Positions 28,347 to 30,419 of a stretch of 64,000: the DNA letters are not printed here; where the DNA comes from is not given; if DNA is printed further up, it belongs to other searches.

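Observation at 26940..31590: Sigma-54-driven operon: omega-aminotransferase, tungsten aldehyde:ferredoxin oxidoreductase and glutamate dehydrogenase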

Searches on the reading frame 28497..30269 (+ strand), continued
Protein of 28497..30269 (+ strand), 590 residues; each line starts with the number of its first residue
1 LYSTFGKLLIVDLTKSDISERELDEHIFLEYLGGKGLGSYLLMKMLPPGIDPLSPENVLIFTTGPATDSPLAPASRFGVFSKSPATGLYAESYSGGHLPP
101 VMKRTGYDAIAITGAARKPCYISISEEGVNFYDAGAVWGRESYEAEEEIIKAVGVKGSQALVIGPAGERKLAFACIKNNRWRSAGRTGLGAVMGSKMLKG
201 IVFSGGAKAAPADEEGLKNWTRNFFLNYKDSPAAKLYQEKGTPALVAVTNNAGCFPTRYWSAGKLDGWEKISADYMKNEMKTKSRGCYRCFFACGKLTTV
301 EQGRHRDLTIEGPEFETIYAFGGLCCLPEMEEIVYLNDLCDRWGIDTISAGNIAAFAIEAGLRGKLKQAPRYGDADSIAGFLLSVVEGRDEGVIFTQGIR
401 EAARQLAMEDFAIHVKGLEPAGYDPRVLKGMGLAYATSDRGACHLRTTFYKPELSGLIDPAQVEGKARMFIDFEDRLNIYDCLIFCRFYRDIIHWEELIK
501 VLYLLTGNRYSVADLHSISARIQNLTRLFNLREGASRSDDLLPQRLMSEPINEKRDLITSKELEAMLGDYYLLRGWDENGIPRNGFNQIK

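Call 53: search_protein_families(library=pfam, max_evalue=0.000001, proteins=[L079:7300-8730:+, L070:1793-3031:-, L034:8844-9635:+, L034:9636-10067:+, L034:13264-14592:+, L034:556-2658:+, L034:2937-5072:+, L079:2066-2731:+, L095:2090-3073:-, L077:3993-5033:-])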
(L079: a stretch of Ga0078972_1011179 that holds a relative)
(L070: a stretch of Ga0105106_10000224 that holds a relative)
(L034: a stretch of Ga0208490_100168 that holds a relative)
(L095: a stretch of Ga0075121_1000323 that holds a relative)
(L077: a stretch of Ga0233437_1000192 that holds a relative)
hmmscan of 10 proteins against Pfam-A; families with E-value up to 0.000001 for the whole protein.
L079:7300-8730:+ (476 aa): 3 families
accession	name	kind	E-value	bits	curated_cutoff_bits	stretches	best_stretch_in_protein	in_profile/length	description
PF00324.27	AA_permease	-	5.7e-32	111.4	24.6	1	31-455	3-455/470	Amino acid permease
PF13520.12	AA_permease_2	-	2.7e-31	109.4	27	1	44-449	19-426/427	Amino acid permease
PF03845.19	Spore_permease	-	4e-08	32.9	23.4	1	50-288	26-251/321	Spore germination protein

L070:1793-3031:- (412 aa): 3 families
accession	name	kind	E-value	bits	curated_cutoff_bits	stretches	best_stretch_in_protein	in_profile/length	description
PF13458.12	Peripla_BP_6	-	9.5e-50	170.6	31.7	1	29-367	3-325/343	Periplasmic binding protein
PF13433.12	Peripla_BP_5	-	1.8e-18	67.2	27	1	29-366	2-322/363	Periplasmic binding protein domain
PF01094.35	ANF_receptor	-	2.7e-13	50.1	25.4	1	78-293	30-254/353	Receptor family ligand binding region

L034:8844-9635:+ (263 aa): 2 families
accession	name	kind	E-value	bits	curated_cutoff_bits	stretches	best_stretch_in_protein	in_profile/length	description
PF00378.25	ECH_1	-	4e-74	249.6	27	1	13-263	2-251/251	Enoyl-CoA hydratase/isomerase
PF16113.10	ECH_2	-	1.5e-42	146.7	27.2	1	17-199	1-185/335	Enoyl-CoA hydratase/isomerase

L034:9636-10067:+ (143 aa): 2 families
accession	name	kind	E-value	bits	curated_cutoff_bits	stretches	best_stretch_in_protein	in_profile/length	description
PF03061.28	4HBT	-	9.8e-16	58.3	20.6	1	54-129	1-78/79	Thioesterase superfamily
PF14539.12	DUF4442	-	1.4e-08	35.4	25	1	36-138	27-132/132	Domain of unknown function (DUF4442)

L034:13264-14592:+ (442 aa): 1 family
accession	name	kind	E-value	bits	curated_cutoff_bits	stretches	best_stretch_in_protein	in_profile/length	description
PF02511.20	Thy1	-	6.4e-39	134.1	24.8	2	233-402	17-185/191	Thymidylate synthase complementing protein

L034:556-2658:+ (700 aa): 5 families
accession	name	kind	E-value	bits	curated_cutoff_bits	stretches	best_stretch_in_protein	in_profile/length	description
PF02754.22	CCG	-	3.4e-38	130.1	20.6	2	576-663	2-85/85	Cysteine-rich domain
PF13183.11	Fer4_8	-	7e-10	39.8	27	1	282-384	3-66/68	4Fe-4S dicluster domain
PF02665.19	Nitrate_red_gam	-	4e-09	36.9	22.9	1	82-240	53-205/217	Nitrate reductase gamma subunit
PF13237.11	Fer4_10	-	1.5e-08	34.8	25.5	1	278-383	3-53/53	4Fe-4S dicluster domain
PF13187.11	Fer4_9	-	7.9e-08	32.6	27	1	283-383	1-48/52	4Fe-4S dicluster domain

L034:2937-5072:+ (711 aa): 5 families
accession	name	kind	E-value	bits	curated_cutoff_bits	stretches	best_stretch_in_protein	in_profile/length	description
PF13549.11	ATP-grasp_5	-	4.9e-78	261.9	27.6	1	489-708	3-219/221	ATP-grasp domain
PF13607.11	Succ_CoA_lig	-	4e-48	163.1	27.4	1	160-295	2-136/138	Succinyl-CoA ligase like flavodoxin domain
PF13380.12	CoA_binding_2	-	7.3e-25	88.1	22.8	1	13-138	1-114/116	CoA binding domain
PF02629.25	CoA_binding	-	1.6e-10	42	22.3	1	12-103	3-97/97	CoA binding domain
PF19045.5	Ligase_CoA_2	-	6.4e-09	36.5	23.7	1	310-442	3-137/162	Ligase-CoA domain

L079:2066-2731:+ (221 aa): 0 families

L095:2090-3073:- (327 aa): 1 family
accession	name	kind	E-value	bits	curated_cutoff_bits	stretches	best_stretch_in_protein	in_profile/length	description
PF06253.16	MTTB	-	2.9e-54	184.3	25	1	15-326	29-337/500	Trimethylamine methyltransferase (MTTB)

L077:3993-5033:- (346 aa): 4 families
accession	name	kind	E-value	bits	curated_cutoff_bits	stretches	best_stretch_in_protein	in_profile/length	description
PF00532.27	Peripla_BP_1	-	1e-36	127.3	22.2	1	63-321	2-268/281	Periplasmic binding proteins and sugar binding domain of LacI family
PF13377.12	Peripla_BP_3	-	3.8e-31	108.9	26.5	1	176-337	2-167/167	Periplasmic binding protein-like domain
PF13407.12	Peripla_BP_4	-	1.6e-20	74.2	35.1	1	65-317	1-257/258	Periplasmic binding protein domain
PF00356.27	LacI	-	1.4e-15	57.3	27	1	6-51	1-46/46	Bacterial regulatory proteins, lacI family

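Call 64: search_protein_families(library=ncbifam, max_evalue=1e-10, proteins=[L007:2383-3183:-, L007:1717-2376:-, L007:1058-1723:-, L007:3287-3661:-, L016:2990-4006:+, L048:1358-2380:+, L078:4081-5124:-, L079:7300-8730:+, L048:4435-5550:+])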
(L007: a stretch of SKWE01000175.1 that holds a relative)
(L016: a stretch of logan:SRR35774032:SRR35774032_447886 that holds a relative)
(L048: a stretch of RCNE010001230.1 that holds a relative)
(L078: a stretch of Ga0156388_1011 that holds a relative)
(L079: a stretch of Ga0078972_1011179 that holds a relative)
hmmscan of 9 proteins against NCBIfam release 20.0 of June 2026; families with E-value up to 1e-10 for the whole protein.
L007:2383-3183:- (266 aa): 3 families
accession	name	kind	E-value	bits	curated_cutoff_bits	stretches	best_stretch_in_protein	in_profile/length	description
TIGR01256.1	modA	equivalog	4.2e-59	200.1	62.5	1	44-258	1-217/217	molybdate ABC transporter substrate-binding protein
NF007958.0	PRK10677.1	equivalog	1.3e-30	106.3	253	1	36-260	25-254/256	molybdate ABC transporter substrate-binding protein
NF002918.0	PRK03537.1-4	equivalog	2e-16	60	288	1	35-152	4-119/246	molybdate ABC transporter substrate-binding protein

L007:1717-2376:- (219 aa): 21 families
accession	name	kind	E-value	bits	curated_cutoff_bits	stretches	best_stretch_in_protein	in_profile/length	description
TIGR02141.1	modB_ABC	equivalog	6.1e-74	248.1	182.6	1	8-211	2-203/208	molybdate ABC transporter permease subunit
NF006939.0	PRK09421.1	equivalog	1.1e-72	244.2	262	1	2-209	8-216/230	molybdate ABC transporter permease subunit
TIGR01581.1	Mo_ABC_porter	hypoth_equivalog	1e-58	198.5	210.3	1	6-205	23-221/225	ABC transporter permease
TIGR00969.1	3a0106s02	subfamily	3.8e-50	170.9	240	1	7-210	64-266/272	sulfate ABC transporter permease subunit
TIGR02139.1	permease_CysT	equivalog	4.1e-42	144.6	246.1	1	6-213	52-258/265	sulfate ABC transporter permease subunit CysT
NF008208.0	PRK10971.1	equivalog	5.4e-38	131.1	415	1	9-212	63-262/277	sulfate/thiosulfate ABC transporter permease CysT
NF040839.1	tungstate_WtpB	equivalog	9.2e-38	130.3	340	1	6-206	46-242/251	tungstate ABC transporter permease WtpB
TIGR02140.1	permease_CysW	equivalog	5.3e-37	127.7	329.1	1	7-208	50-250/261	sulfate ABC transporter permease subunit CysW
NF038017.1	ABC_perm1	subfamily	7.9e-31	107.5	100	1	9-197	1-181/184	ABC transporter permease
NF008620.0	PRK11602.1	equivalog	2.5e-28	99.1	442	1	6-208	66-267/291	sulfate/thiosulfate ABC transporter permease CysW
NF011624.0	PRK15050.1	equivalog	1.8e-20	73.3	247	1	8-208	77-279/297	2-aminoethylphosphonate ABC transporter permease subunit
TIGR03226.1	PhnU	equivalog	6.6e-19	68.5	283.45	1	9-209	96-301/311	2-aminoethylphosphonate ABC transporter permease subunit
TIGR03255.1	PhnV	equivalog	1.6e-16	60.8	358.7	1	5-211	67-262/270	2-aminoethylphosphonate ABC transport system, membrane component PhnV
NF007044.0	PRK09497.1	equivalog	1.6e-14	54.1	348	1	7-167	66-230/285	spermidine/putrescine ABC transporter permease PotB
TIGR00974.1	3a0107s02c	equivalog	1.6e-14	53.7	193.45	1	35-213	83-265/272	phosphate ABC transporter permease PstA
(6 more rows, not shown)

L007:1058-1723:- (221 aa): 158 families (the best 25 are shown)
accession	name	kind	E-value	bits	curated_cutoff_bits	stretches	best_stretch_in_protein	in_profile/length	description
TIGR00968.1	3a0106s01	subfamily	9.6e-53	179.1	342.75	1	10-208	6-202/237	sulfate ABC transporter ATP-binding protein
TIGR03265.1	PhnT2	equivalog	1.6e-52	178.9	457.7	1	5-208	5-206/353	putative 2-aminoethylphosphonate ABC transporter ATP-binding protein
NF040933.2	ABC_arch_GlcV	equivalog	1.6e-52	178.6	450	1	25-207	29-212/357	glucose ABC transporter ATP-binding protein GlcV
TIGR02142.1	modC_ABC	equivalog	2.8e-52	178.1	285.05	1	7-208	2-203/353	molybdenum ABC transporter ATP-binding protein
NF006987.0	PRK09452.1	equivalog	3.3e-49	167.6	482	1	6-208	19-219/378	spermidine/putrescine ABC transporter ATP-binding protein PotA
NF008355.0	PRK11144.1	equivalog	1.8e-48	165.3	434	1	6-208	2-200/353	molybdenum ABC transporter ATP-binding protein ModC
NF008105.0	PRK10851.1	equivalog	1.3e-47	162.3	502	1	24-208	24-208/362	sulfate/thiosulfate ABC transporter ATP-binding protein CysA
TIGR01187.1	potA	subfamily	4.7e-47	160.7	355.6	1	33-207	1-171/325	polyamine ABC transporter ATP-binding protein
NF040840.2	tungstate_WtpC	equivalog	2.2e-46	158.8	440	1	9-207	6-201/347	tungstate ABC transporter ATP-binding protein WtpC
NF043075.1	MMSYN1_0197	equivalog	1.1e-45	156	550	1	7-208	5-204/341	spermidine/putrescine ABC transporter ATP-binding protein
TIGR01186.1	proV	subfamily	4.4e-45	154.4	326.6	1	24-207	15-200/363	betaine/proline/choline family ABC transporter ATP-binding protein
NF040729.1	ABC_ATP_SaoA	equivalog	1.9e-44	151.9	360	1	24-213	27-209/248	ABC transporter ATP-binding protein SaoA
NF008653.0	PRK11650.1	subfamily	2.2e-42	145.4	432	1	7-208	6-206/357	sn-glycerol-3-phosphate ABC transporter ATP-binding protein UgpC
NF008513.0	PRK11432.1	equivalog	3.9e-42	144.4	496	1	24-208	28-208/351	ferric ABC transporter ATP-binding protein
TIGR03258.1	PhnT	equivalog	3e-41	141.7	499.15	1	25-207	31-210/359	2-aminoethylphosphonate ABC transport system ATP-binding subunit PhnT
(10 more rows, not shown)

L007:3287-3661:- (124 aa): 2 families
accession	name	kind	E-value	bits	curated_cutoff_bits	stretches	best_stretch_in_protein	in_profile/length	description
TIGR00637.1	ModE_repress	subfamily_domain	2.8e-18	65.8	98.5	1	32-116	3-87/100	ModE molybdate transport repressor domain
NF007957.0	PRK10676.1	equivalog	2.4e-12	46.6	369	1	25-113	10-98/263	molybdenum-dependent transcriptional regulator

L016:2990-4006:+ (338 aa): 2 families
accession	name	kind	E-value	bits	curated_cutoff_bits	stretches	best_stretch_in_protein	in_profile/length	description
TIGR00787.1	dctP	subfamily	9.5e-61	205.5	175.05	1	43-298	1-256/257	DctP family TRAP transporter solute-binding subunit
NF037995.1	TRAP_S1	subfamily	1.4e-59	201.7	50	1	43-308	2-266/271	TRAP transporter substrate-binding protein DctP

L048:1358-2380:+ (340 aa): 2 families
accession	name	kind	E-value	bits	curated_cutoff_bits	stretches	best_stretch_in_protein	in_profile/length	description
NF037995.1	TRAP_S1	subfamily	5.3e-31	107.9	50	1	43-300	14-268/271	TRAP transporter substrate-binding protein DctP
TIGR00787.1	dctP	subfamily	2.7e-25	89.3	175.05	1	45-288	15-256/257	DctP family TRAP transporter solute-binding subunit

L078:4081-5124:- (347 aa): 2 families
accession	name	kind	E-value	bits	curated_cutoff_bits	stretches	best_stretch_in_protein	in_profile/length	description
NF037995.1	TRAP_S1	subfamily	3.6e-25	88.8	50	1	47-311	9-271/271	TRAP transporter substrate-binding protein DctP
TIGR00787.1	dctP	subfamily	1.6e-22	80.2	175.05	1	47-296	8-256/257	DctP family TRAP transporter solute-binding subunit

L079:7300-8730:+ (476 aa): 7 families
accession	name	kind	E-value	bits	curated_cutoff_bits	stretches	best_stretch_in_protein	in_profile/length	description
TIGR00909.1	2A0306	subfamily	1.6e-25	89.9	556.8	1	25-434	5-410/429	amino acid transporter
NF053761.1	BrChAATpBcaP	equivalog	1.6e-21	76.9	690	1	55-431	54-429/460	branched-chain amino acid transporter BcaP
NF008245.0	PRK11021.1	equivalog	1.2e-19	70.6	284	1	61-388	48-358/419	L-methionine/branched-chain amino acid transporter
TIGR00908.1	2A0305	equivalog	3.8e-17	62.3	381.75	1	61-459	44-431/442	ethanolamine permease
TIGR00911.1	2A0308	subfamily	2.6e-13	49.3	701.8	1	74-419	98-439/505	L-type amino acid transporter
TIGR00906.1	2A0303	subfamily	1.7e-11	43.3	681.7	0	50-388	58-418/602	cationic amino acid transport permease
NF008484.0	PRK11387.1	equivalog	3.5e-11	42.7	716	1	24-447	15-449/471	S-methylmethionine permease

L048:4435-5550:+ (371 aa): 2 families
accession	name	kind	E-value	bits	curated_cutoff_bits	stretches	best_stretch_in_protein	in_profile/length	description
NF010070.0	PRK13551.1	subfamily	1.2e-177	590.2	483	1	3-365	2-362/365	agmatine deiminase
TIGR03380.1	agmatine_aguA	equivalog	3e-177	588.9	381.8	1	7-365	1-356/357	agmatine deiminase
